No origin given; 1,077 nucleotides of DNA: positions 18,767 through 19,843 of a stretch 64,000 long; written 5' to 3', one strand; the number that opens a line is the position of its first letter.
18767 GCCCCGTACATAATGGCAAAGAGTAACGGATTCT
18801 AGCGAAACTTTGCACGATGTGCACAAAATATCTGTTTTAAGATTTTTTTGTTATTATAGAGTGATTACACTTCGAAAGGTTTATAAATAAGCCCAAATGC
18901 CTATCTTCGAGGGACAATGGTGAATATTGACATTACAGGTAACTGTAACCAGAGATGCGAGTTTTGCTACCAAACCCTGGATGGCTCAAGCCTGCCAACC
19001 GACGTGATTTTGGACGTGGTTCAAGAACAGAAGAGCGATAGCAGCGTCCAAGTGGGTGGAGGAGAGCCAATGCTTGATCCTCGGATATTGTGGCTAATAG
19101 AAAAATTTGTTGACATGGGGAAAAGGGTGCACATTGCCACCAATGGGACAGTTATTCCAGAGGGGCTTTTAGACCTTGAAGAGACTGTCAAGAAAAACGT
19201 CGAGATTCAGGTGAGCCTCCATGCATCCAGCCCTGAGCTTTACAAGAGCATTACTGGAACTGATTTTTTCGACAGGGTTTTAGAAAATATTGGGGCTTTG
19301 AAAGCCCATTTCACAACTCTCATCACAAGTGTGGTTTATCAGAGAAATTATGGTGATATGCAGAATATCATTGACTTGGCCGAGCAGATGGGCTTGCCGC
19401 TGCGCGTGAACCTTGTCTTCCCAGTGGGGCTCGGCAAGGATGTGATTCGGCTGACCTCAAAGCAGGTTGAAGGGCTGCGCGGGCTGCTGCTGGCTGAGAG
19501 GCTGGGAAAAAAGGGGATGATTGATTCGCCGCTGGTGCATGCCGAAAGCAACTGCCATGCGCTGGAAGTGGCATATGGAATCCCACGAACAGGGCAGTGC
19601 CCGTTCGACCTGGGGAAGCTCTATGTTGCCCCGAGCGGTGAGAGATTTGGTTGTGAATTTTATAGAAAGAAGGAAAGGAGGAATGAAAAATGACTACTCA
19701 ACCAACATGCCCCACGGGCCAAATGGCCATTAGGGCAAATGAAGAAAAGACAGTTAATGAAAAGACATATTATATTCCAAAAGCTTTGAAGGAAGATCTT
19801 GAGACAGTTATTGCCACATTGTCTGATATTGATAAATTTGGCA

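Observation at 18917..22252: Radical SAM (twitch/SPASM-like) + tandem AAA+ ATPase + hypothetical protein head the paralogue operon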

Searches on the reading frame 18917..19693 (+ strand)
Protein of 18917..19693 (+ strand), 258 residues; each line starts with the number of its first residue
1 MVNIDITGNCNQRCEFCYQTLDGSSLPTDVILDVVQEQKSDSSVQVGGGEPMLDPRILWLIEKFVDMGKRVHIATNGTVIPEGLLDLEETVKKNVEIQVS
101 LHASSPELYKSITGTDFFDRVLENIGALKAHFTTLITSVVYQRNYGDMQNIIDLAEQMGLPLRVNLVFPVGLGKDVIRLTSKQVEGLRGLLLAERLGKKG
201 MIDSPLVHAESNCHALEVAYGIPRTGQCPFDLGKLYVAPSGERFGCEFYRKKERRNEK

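Call 5: search_protein_families(library=pfam, proteins=[window:18917-19693:+], max_evalue=0.1)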
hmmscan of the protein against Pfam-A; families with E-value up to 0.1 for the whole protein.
window:18917-19693:+ (258 aa): 2 families
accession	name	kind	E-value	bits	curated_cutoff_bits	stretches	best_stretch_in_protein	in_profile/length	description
PF04055.27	Radical_SAM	-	3.5e-20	73.3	29.5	1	6-155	3-166/166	Radical SAM superfamily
PF19238.5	Radical_SAM_2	-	0.001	19.2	26.7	1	93-151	75-134/151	Radical SAM-like domain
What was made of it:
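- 18917..19693 (+): Radical SAM enzyme, 258 aa. It has CxxxCxxC (C10/C14/C17), GGGE (47-50) and three invariant C-terminal Cys (C213, C228, C246) that could hold an auxiliary Fe-S cluster. Pfam PF04055 at 73.3 bits (call 5).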

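Call 6: search_protein_families(library=ncbifam, proteins=[window:18917-19693:+], max_evalue=0.1)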
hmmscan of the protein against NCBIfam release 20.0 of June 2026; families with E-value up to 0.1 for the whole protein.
window:18917-19693:+ (258 aa): 65 families (the best 25 are shown)
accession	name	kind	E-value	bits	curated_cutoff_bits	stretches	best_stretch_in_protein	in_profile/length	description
TIGR04250.1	SCM_rSAM_ScmE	equivalog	2.2e-18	66.3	400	1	2-161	5-172/358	SynChlorMet cassette radical SAM/SPASM protein ScmE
TIGR02668.1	moaA_archaeal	equivalog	5.6e-18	65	325.25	1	3-175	13-194/303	GTP 3',8-cyclase MoaA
TIGR03962.1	mycofact_rSAM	equivalog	2.7e-17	63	265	1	5-193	17-214/339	mycofactocin radical SAM maturase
TIGR02666.1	moaA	equivalog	4.1e-16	58.9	284.05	1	4-174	14-199/336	GTP 3',8-cyclase MoaA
NF001199.0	PRK00164.2-1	equivalog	2.4e-15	56.5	231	1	3-162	15-182/308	GTP 3',8-cyclase MoaA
TIGR04317.1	W_rSAM_matur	equivalog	1.5e-14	53.9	380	1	3-160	7-176/349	tungsten cofactor oxidoreductase radical SAM maturase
TIGR04303.1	GeoRSP_rSAM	equivalog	1.1e-12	48.2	400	1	2-159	7-168/325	GeoRSP system radical SAM/SPASM protein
TIGR04545.1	rSAM_ahbD_hemeb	equivalog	3e-12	46.6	500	1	1-176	1-184/339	heme b synthase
TIGR03977.1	rSAM_pair_HxsC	equivalog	1.4e-11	43.8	267.9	1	6-156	31-191/292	His-Xaa-Ser system radical SAM maturase HxsC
TIGR04251.1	SCM_rSAM_ScmF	equivalog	2.4e-11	43.6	400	1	6-177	10-192/353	SynChlorMet cassette radical SAM/SPASM protein ScmF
NF038283.1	viperin_w_prok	equivalog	6.4e-11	41.9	180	1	2-112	4-125/281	viperin family antiviral radical SAM protein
TIGR04321.1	spiroSPASM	subfamily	7.6e-11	41.4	250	1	2-134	233-382/510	spiro-SPASM protein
TIGR04347.1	pseudo_SAM_Halo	equivalog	2.2e-10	40.4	525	1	4-160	42-204/390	TIGR04347 family pseudo-SAM/SPASM protein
NF045702.1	rSAM_GDGT_ether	equivalog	3.7e-10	39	450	1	2-157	88-255/486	tetraether lipid synthase Tes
TIGR04038.1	tatD_link_rSAM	subfamily_domain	6.5e-10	39.1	129.7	1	4-164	12-188/192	TatD family nuclease-associated radical SAM protein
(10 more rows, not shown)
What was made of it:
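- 18917..19693 (+): All NCBIfam subfamily models fall far below cut-off (call 6).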

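Call 7: search_protein_families(library=padloc, proteins=[window:18917-19693:+], max_evalue=0.01)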
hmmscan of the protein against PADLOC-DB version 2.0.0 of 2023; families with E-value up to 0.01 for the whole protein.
window:18917-19693:+ (258 aa): 3 families
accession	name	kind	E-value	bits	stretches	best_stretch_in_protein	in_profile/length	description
PDLC02903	pVip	-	2.4e-15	54.7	1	1-153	1-159/257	Viperins not associated with kinases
PDLC02904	pVip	-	4.4e-12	44.1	1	2-155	5-165/262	Viperins associated with kinases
PDLC02905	pVip-kinase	-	6.5e-06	23.7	1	2-147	184-344/474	Viperin-kinase fusion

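Call 10: find_homologous_proteins(query=window:18917-19693:+)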
Query window:18917-19693:+ (258 aa): 15 proteins with E <= 0.001 among 719 candidates.
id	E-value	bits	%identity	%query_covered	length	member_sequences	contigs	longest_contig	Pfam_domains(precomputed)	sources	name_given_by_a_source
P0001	1.4e-169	580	100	100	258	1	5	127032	PF04055.28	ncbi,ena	-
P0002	3.4e-87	310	54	96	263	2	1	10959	PF04055.28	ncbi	-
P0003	4.4e-84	300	53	96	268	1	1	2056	PF04055.28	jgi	jgi:MoaA/NifB/PqqE/SkfB family radical SAM enzyme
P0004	2.1e-82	294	56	97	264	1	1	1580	PF04055.28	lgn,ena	-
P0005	2.5e-81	291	52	97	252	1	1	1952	PF04055.28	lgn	-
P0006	1.4e-77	279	50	97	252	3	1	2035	PF04055.28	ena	-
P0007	4.4e-77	277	51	96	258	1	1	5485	PF04055.28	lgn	-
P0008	1.3e-76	275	50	97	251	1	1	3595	PF04055.28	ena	-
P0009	2.0e-74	268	51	96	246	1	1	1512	PF04055.28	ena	-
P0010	2.1e-71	258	48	96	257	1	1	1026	PF04055.28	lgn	-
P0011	2.4e-69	252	49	96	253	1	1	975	PF04055.28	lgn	-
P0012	5.5e-66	241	45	97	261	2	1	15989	PF04055.28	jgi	-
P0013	1.6e-60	223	45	98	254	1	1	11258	PF04055.28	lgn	-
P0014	6.6e-50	188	43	96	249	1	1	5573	PF04055.28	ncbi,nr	ncbi:MAG: radical SAM protein [Candidatus Aenigmarchaeota archaeon]|nr:radical SAM protein [Candidat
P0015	4.8e-4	38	25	66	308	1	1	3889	PF04055.28,PF06463.19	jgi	-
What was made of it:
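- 18917..19693 (+): Only 15 clusters among 5.8 billion proteins (call 10).
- The next-nearest database relative carries a MoaA C-terminal domain (P0015, call 10).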

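Call 12: find_encoding_contigs(protein=P0002, flank=10000, max_places=3)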
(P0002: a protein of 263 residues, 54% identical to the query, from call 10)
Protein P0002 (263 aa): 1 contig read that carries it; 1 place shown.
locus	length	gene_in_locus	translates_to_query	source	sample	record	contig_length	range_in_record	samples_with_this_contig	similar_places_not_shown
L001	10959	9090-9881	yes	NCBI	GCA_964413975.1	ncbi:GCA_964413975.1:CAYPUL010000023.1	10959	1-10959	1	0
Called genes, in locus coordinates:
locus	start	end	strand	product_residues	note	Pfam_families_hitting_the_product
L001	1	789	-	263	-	?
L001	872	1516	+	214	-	-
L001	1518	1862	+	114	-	-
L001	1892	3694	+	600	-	PF01411:tRNA-synt_2c, PF07973:tRNA_SAD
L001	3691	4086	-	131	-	-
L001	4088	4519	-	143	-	-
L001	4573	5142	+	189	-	-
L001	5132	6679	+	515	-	PF00437:T2SSE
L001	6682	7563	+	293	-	PF00482:T2SSF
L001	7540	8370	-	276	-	-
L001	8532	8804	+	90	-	-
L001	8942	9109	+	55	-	-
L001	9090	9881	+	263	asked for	PF04055:Radical_SAM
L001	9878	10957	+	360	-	?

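Call 13: find_encoding_contigs(protein=P0012, flank=10000, max_places=3)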
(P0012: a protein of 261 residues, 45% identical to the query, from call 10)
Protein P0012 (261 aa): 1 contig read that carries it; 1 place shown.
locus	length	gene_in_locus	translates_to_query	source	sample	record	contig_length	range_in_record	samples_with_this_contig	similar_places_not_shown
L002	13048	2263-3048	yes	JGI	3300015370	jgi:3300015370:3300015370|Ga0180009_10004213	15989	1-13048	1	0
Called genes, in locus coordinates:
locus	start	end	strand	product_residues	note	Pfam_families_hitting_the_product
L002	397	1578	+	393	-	PF03435:Sacchrp_dh_NADP, PF16653:Sacchrp_dh_C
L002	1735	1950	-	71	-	-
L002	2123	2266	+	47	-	-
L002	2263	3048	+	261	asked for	PF04055:Radical_SAM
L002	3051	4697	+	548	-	PF05496:RuvB_N (faint), PF00004:AAA, PF07728:AAA_5 (faint), PF13173:AAA_14 (faint), PF20720:nSTAND3 (faint), PF17862:AAA_lid_3, PF00004:AAA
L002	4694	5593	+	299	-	-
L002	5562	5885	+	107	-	-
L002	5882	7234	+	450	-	-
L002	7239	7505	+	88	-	-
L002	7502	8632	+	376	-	-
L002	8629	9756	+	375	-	-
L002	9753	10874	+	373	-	-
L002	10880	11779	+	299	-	-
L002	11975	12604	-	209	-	PF04055:Radical_SAM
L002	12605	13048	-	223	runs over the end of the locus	PF13847:Methyltransf_31 (weak), PF08241:Methyltransf_11, PF13649:Methyltransf_25 (weak)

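Call 14: find_encoding_contigs(protein=P0013, flank=10000, max_places=3)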
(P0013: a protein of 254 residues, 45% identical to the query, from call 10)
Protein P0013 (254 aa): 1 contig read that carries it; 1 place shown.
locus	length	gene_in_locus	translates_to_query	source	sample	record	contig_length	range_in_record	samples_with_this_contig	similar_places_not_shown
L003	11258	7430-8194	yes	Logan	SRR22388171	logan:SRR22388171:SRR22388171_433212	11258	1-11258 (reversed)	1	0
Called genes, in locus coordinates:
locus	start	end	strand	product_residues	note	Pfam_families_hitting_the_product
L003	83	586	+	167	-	PF14512:TM1586_NiRdase, PF00881:Nitroreductase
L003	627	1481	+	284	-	PF01478:Peptidase_A24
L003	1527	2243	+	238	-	PF09754:PAC2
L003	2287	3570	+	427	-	PF19864:Radical_SAM_N2, PF04055:Radical_SAM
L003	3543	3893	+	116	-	-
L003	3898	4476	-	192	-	-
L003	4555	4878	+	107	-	PF04032:Rpr2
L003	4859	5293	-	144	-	-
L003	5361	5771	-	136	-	-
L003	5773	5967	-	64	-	PF18929:DUF5678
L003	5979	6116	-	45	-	-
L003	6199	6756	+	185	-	-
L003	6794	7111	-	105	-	-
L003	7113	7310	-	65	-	PF01194:RNA_pol_N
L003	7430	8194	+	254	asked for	PF04055:Radical_SAM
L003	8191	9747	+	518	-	PF03215:Rad17 (faint), PF05496:RuvB_N (faint), PF05673:DUF815 (faint), PF06068:TIP49 (faint), PF13191:AAA_16 (faint), PF00004:AAA, PF17862:AAA_lid_3 (weak), PF00004:AAA, +6 more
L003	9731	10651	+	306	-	-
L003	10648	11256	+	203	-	?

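Call 41: list_cluster_members(proteins=[P0001, P0016, P0030, P0032, P0024, P0036, P0044, P0022, P0002, P0014])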
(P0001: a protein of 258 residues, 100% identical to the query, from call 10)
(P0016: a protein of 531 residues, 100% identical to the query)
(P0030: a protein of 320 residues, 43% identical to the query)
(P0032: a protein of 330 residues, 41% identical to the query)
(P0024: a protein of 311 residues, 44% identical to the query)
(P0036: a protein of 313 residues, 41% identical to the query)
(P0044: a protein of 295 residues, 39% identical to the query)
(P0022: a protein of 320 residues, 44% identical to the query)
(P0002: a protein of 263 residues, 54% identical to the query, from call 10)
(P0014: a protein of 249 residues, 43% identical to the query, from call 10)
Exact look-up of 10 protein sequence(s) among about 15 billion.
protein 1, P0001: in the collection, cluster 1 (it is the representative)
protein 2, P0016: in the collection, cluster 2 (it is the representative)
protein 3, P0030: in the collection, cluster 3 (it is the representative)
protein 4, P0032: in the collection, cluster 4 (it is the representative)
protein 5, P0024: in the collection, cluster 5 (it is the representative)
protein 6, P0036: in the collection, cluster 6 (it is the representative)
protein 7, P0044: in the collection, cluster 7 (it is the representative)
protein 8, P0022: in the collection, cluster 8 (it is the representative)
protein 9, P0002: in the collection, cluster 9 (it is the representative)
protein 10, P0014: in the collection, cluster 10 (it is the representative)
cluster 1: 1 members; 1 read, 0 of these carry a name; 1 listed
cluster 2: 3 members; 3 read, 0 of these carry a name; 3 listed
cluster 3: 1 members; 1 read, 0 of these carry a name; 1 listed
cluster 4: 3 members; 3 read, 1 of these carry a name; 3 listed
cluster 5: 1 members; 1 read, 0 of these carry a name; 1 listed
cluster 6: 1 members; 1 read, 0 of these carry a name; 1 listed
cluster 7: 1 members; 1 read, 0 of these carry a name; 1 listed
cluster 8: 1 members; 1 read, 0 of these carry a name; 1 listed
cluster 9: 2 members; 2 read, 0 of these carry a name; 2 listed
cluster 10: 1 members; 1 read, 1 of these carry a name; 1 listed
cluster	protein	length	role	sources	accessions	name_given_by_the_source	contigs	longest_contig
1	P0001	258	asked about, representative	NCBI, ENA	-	-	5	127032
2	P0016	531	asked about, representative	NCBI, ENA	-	-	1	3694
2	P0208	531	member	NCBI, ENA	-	-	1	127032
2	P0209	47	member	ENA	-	-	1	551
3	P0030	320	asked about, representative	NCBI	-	-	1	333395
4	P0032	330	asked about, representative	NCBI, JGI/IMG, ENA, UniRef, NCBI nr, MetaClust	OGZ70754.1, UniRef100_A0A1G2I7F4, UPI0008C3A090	MAG: hypothetical protein A2904_02505 [Candidatus Staskawiczbacteria bacterium ... | Uncharacterized protein n=1 Tax=Candidatus Staskawiczbacteria bacterium ... | status=active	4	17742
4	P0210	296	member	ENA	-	-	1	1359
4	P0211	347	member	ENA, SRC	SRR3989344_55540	-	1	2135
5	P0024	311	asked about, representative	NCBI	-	-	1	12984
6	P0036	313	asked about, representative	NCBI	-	-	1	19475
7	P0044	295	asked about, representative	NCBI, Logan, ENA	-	-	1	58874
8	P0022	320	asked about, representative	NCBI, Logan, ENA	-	-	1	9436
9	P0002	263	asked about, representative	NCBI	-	-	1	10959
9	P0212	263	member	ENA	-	-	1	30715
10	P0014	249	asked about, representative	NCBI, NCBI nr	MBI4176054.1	MAG: radical SAM protein [Candidatus Aenigmarchaeota archaeon] | radical SAM protein [Candidatus Aenigmarchaeota archaeon]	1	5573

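Call 57: search_protein_families(library=phrogs, proteins=[window:18917-19693:+], max_evalue=0.01)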
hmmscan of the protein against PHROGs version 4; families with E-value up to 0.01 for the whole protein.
window:18917-19693:+ (258 aa): 8 families
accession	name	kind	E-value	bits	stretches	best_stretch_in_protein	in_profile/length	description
phrog_13987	-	other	6.4e-12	46.4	1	1-168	16-173/274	radical SAM domain-containing protein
phrog_1802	-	other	4.3e-09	36.8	1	2-151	46-220/556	radical SAM domain-containing protein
phrog_14086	-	other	8.2e-09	36.3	1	7-140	94-241/353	radical SAM domain-containing protein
phrog_21308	-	other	4.8e-07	29.3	1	28-157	449-585/735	radical SAM domain-containing protein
phrog_2076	-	moron, auxiliary metabolic gene and host takeover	6.2e-06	26.9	1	10-101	41-140/247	QueE-like radical SAM domain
phrog_16999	-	other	1.2e-05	26.1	1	2-74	13-87/288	Fe-S oxidoreductase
phrog_15140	-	other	0.0007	19.6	1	6-151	93-248/366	radical SAM domain-containing protein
phrog_31524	-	unknown function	0.0049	17.5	1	5-105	8-105/190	-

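Call 58: search_protein_families(library=pfam, proteins=[L002:8629-9756:+], max_evalue=0.05)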
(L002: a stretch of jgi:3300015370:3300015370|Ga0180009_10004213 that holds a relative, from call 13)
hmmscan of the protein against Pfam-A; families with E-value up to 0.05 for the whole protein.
L002:8629-9756:+ (375 aa): 0 families

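Call 60: search_solved_structures(query=A5, max_evalue=0.001, show_alignments=2)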
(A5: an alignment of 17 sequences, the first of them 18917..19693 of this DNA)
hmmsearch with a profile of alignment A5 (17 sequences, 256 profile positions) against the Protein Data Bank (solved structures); distinct sequences matched with E-value up to 0.001: 30.
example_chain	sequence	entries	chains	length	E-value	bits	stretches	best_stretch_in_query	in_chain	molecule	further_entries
8wm2_A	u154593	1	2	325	2.7e-10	43.3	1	6-92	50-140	Fe-S radical SAM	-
6efn_A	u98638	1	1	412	2.5e-09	40.2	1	4-157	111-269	Sporulation killing factor maturation protein SkfB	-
7tol_A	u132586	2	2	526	3.8e-08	36.3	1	4-167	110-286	glycerol dibiphytanyl glycerol tetraether - macrocyclic archaeol synthase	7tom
6b4c_A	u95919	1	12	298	4e-08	36.2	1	7-103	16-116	Viperin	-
9dgw_A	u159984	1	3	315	4.3e-08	36.1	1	7-103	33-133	Radical SAM core domain-containing protein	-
9dfw_A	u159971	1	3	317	4.5e-08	36.1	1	7-103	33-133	Radical SAM core domain-containing protein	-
7n7i_A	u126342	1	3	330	5e-08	35.9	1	7-103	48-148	Viperin-like enzyme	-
7vob_C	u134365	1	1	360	2.8e-07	33.4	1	6-155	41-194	Cytosylglucuronate decarboxylase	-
7voc_C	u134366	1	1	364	2.9e-07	33.4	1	6-155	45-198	Cytosylglucuronate decarboxylase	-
7wzv_A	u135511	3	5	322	2.3e-06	30.4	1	5-84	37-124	4Fe-4S cluster-binding domain-containing protein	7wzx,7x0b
9dfu_A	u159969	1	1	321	2.7e-06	30.2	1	7-88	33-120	Radical SAM core domain-containing protein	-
2fb2_A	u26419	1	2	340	3.7e-06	29.8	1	3-130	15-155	Molybdenum cofactor biosynthesis protein A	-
1tv7_A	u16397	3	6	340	4e-06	29.7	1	3-130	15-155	Molybdenum cofactor biosynthesis protein A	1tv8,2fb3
9dfn_A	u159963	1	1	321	4.3e-06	29.6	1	9-88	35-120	Radical SAM core domain-containing protein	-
5v1q_A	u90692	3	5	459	1.1e-05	28.2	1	9-155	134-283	Radical SAM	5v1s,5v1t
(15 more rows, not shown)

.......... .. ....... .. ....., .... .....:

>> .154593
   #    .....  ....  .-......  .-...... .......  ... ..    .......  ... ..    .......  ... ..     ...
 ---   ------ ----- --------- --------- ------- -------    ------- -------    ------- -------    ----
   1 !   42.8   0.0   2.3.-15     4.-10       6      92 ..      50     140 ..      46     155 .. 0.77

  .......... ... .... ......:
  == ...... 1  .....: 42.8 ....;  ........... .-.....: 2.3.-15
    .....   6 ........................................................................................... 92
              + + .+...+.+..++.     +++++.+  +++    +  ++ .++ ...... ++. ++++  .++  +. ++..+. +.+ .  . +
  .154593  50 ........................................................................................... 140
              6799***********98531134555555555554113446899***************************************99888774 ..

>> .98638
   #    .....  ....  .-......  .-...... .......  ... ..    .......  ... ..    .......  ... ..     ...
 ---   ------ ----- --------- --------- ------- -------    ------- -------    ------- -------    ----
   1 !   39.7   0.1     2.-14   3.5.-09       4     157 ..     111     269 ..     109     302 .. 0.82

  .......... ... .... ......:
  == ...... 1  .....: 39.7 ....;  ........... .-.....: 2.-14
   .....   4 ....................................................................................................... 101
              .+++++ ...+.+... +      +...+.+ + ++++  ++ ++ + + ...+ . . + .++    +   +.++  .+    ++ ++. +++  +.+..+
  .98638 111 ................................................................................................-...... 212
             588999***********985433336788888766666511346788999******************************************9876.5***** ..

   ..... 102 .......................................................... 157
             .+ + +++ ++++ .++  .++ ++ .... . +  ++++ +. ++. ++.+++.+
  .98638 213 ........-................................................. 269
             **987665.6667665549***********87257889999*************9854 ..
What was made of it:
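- Closest known: Radical SAM protein/peptide maturase operons. Same: The best subfamily similarities are to these maturases (calls 6, 60).
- The best radical SAM subfamily similarities are mostly peptide or protein maturases: ScmE, mycofactocin MftC, tungsten-enzyme maturase, GeoRSP, HxsC (call 6) and SkfB (call 60).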

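Call 75: find_related_loci(query=A5, collection=viral_contigs, flank=10000)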
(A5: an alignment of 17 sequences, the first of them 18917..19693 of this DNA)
Query A5 (258 aa) in viral_contigs; peptide patterns used: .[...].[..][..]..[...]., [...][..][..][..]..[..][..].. (x = any residue, [..] = any of these).
176 stretches matched a pattern, but none encodes a relative of the query by tblastn (E <= 1e-3).
